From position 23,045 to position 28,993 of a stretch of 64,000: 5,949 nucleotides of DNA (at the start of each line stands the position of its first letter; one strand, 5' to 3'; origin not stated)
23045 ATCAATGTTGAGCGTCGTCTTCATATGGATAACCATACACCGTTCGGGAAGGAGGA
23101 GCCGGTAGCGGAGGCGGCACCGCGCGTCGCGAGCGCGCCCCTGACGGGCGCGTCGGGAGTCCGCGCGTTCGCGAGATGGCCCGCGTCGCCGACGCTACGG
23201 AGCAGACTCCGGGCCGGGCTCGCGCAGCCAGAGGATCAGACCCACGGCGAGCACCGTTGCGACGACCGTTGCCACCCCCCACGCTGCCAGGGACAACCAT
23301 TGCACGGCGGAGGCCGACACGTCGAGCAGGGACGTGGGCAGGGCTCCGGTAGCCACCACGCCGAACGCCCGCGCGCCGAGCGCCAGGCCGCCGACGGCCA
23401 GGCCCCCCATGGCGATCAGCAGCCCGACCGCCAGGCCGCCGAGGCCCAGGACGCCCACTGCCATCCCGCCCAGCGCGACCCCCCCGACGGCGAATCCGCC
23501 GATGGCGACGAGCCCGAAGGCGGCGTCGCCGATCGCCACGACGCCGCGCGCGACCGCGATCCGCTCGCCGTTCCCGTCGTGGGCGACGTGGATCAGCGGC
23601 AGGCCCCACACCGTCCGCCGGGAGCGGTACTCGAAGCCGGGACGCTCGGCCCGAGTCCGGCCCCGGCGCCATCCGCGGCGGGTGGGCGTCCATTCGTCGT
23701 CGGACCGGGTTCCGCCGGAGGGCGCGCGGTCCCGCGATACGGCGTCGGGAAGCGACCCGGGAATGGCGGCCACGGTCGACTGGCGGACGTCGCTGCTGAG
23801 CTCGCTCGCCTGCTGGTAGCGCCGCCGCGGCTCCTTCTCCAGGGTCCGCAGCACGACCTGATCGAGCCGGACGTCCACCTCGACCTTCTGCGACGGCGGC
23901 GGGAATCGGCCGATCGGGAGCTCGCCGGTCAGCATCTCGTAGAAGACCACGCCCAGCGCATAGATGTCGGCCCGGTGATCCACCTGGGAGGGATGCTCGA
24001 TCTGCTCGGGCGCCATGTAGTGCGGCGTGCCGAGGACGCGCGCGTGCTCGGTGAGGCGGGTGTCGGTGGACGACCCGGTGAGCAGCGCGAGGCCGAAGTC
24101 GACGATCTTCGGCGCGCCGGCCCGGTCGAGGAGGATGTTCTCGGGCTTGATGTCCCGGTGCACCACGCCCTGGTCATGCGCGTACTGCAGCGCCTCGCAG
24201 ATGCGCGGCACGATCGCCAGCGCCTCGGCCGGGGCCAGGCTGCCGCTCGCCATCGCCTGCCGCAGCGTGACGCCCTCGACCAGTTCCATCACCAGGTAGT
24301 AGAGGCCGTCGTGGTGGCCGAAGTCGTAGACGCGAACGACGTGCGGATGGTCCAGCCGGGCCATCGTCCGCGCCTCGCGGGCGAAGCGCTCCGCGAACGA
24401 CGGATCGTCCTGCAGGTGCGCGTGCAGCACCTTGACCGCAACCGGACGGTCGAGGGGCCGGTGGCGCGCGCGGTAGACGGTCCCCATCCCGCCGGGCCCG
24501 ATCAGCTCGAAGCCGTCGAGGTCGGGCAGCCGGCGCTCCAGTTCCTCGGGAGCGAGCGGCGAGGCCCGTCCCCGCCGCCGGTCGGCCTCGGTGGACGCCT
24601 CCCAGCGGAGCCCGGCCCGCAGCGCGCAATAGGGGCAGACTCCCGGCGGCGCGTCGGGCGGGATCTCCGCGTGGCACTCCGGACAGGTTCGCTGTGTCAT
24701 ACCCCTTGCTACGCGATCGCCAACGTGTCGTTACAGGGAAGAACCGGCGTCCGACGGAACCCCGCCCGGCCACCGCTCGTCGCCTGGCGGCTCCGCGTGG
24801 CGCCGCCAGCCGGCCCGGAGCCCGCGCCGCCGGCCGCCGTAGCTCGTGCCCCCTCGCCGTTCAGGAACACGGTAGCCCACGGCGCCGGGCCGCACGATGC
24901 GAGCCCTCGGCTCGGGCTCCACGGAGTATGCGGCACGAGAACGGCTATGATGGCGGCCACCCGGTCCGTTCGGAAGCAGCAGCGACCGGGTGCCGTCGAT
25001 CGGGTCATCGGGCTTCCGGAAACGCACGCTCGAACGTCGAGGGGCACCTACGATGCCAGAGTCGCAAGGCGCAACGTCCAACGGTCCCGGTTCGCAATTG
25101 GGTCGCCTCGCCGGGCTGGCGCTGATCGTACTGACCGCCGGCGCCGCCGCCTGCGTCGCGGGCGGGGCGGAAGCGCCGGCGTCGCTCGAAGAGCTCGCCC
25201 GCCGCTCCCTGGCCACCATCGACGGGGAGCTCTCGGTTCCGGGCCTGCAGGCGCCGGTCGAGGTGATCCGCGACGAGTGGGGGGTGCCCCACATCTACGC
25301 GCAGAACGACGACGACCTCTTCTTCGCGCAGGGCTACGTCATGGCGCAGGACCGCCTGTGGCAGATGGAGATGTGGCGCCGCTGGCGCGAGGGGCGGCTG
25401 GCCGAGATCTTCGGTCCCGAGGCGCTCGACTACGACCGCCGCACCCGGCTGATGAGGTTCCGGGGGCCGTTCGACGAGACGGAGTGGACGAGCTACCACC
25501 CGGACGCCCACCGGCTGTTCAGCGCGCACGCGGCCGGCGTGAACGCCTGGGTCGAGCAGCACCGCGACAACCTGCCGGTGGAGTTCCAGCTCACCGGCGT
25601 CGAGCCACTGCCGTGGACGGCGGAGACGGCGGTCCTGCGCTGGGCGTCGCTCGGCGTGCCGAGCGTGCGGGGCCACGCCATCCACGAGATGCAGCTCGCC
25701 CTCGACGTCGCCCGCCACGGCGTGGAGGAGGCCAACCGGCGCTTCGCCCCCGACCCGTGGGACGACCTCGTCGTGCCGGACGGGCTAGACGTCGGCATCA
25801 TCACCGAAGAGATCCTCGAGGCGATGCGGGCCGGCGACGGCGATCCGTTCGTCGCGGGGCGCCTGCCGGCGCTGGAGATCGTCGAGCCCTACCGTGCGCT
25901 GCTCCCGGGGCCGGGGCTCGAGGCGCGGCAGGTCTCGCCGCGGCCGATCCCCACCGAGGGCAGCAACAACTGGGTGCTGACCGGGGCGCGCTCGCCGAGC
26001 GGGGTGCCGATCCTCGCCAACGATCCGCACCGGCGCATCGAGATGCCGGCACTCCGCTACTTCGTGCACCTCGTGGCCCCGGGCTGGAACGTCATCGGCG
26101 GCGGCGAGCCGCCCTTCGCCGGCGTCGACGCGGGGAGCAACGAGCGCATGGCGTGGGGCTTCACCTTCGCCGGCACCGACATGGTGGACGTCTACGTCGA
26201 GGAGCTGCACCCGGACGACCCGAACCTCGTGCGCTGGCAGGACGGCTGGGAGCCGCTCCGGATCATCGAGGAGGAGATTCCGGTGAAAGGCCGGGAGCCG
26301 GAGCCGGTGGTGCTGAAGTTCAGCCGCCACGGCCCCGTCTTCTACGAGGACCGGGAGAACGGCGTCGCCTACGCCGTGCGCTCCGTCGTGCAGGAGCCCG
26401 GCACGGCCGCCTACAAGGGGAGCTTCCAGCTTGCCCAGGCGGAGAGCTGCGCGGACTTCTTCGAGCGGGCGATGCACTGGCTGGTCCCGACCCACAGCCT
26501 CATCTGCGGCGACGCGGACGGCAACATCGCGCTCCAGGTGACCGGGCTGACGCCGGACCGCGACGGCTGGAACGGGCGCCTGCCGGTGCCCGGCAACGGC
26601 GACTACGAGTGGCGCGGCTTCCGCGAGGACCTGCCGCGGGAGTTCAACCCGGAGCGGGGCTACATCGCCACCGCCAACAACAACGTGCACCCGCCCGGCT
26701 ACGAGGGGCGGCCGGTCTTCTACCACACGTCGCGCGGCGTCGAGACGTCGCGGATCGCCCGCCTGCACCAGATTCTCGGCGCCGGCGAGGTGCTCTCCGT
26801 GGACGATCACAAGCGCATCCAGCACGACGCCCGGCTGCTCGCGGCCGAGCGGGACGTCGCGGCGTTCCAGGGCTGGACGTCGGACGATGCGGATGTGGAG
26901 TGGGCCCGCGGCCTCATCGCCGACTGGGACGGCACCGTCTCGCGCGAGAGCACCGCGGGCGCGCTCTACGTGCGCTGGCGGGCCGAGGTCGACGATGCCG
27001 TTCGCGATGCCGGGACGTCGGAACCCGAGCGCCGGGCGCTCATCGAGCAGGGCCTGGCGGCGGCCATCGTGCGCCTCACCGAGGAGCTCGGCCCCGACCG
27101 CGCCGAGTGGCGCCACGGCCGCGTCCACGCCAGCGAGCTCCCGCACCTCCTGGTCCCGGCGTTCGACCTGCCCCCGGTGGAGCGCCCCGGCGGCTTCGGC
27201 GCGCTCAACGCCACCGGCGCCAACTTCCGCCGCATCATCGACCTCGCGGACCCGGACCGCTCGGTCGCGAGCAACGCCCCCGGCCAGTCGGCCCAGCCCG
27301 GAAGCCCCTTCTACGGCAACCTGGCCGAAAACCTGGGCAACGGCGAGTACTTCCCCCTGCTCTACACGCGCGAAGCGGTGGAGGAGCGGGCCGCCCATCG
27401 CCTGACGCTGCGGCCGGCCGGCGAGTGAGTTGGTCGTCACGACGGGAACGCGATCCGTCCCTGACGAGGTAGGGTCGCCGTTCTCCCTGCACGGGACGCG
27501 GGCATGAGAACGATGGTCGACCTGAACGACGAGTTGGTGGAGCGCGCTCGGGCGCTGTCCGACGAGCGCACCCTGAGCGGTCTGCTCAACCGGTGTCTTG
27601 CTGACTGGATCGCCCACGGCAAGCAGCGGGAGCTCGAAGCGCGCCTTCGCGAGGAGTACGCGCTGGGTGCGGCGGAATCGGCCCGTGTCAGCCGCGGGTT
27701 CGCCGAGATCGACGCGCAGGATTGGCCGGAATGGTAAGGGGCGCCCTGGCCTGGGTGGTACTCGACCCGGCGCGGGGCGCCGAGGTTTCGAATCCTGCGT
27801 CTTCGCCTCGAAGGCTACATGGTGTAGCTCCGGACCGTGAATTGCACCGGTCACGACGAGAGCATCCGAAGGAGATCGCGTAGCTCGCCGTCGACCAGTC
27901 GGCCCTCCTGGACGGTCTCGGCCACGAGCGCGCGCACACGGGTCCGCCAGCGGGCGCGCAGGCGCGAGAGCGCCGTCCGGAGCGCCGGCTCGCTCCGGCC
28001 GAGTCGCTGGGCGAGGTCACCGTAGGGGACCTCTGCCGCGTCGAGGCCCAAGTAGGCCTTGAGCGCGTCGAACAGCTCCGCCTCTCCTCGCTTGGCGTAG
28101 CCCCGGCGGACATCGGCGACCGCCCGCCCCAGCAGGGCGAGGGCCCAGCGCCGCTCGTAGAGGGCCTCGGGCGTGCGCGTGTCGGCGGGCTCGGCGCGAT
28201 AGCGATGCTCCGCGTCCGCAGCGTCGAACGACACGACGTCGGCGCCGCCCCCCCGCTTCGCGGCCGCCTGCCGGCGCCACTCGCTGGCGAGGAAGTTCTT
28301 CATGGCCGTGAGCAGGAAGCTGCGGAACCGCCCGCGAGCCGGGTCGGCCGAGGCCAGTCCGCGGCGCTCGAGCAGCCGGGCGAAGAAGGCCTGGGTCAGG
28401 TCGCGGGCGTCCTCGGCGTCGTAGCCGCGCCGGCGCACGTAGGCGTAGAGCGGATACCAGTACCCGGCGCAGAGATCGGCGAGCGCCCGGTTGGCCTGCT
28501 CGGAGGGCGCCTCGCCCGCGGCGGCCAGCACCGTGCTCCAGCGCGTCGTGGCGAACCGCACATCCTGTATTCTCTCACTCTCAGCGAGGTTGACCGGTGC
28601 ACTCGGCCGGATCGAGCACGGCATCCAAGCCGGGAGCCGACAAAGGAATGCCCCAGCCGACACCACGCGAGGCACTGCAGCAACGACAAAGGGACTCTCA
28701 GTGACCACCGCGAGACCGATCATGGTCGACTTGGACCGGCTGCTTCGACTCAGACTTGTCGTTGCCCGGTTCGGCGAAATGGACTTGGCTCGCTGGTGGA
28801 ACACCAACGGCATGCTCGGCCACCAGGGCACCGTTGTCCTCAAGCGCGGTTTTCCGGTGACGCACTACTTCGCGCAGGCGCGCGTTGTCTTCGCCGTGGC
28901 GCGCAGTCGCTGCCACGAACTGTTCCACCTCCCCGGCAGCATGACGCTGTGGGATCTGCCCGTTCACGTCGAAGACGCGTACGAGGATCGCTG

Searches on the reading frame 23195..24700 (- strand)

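Call 20: search_protein_families(library=pfam, proteins=[window:23195-24700:-])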
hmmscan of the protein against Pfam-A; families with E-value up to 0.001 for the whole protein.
window:23195-24700:- (501 aa): 5 families
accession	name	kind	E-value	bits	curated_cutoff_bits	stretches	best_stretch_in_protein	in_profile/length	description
PF00069.31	Pkinase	-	2.1e-53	181.8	31.7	1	65-304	5-235/263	Protein kinase domain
PF07714.23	PK_Tyr_Ser-Thr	-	1.4e-35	123.3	23.1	1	66-267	6-209/258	Protein tyrosine and serine/threonine kinase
PF01636.29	APH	-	7.3e-08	32.9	23.2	1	159-206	148-198/239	Phosphotransferase enzyme family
PF03109.22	ABC1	-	1.9e-07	30.9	22.9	1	102-208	116-217/244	ABC1 atypical kinase-like domain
PF14531.12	Kinase-like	-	2.2e-06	27.6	25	1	166-265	153-253/289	Kinase-like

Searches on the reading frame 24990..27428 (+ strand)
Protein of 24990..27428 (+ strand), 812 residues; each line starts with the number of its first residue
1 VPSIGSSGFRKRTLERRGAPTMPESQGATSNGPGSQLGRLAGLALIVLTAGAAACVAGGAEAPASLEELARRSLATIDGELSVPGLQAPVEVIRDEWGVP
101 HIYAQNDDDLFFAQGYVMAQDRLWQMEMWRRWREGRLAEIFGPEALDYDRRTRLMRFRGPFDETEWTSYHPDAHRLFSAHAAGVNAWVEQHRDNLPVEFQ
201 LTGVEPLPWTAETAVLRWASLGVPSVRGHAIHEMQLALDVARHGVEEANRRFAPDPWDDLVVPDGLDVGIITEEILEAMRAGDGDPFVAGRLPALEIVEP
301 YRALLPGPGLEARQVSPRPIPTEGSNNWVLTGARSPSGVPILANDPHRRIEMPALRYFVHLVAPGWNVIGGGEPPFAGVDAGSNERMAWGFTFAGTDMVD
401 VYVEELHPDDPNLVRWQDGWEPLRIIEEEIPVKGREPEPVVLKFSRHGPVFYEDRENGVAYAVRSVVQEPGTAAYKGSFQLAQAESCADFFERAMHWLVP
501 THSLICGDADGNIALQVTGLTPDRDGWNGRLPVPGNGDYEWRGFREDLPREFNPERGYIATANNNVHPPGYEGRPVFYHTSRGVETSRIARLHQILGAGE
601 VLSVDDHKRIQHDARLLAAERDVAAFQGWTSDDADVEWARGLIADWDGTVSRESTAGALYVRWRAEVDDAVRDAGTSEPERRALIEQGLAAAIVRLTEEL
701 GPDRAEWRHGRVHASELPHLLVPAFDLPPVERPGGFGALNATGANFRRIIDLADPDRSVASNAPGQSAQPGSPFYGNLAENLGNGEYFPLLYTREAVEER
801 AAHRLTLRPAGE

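Call 20: search_protein_families(library=pfam, proteins=[window:24990-27428:+])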
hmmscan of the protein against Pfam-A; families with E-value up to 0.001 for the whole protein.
window:24990-27428:+ (812 aa): 1 family
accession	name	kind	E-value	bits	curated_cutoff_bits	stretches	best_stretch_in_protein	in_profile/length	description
PF01804.23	Penicil_amidase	-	7.7e-174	580.8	21.3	1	89-798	1-674/675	Penicillin amidase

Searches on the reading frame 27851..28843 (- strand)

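Call 20: search_protein_families(library=pfam, proteins=[window:27851-28843:-])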
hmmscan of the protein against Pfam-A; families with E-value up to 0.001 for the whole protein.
window:27851-28843:- (330 aa): 1 family
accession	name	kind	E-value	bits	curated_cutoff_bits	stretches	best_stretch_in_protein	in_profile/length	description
PF04542.20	Sigma70_r2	-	1.6e-07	31.4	24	1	132-193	9-69/71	Sigma-70 region 2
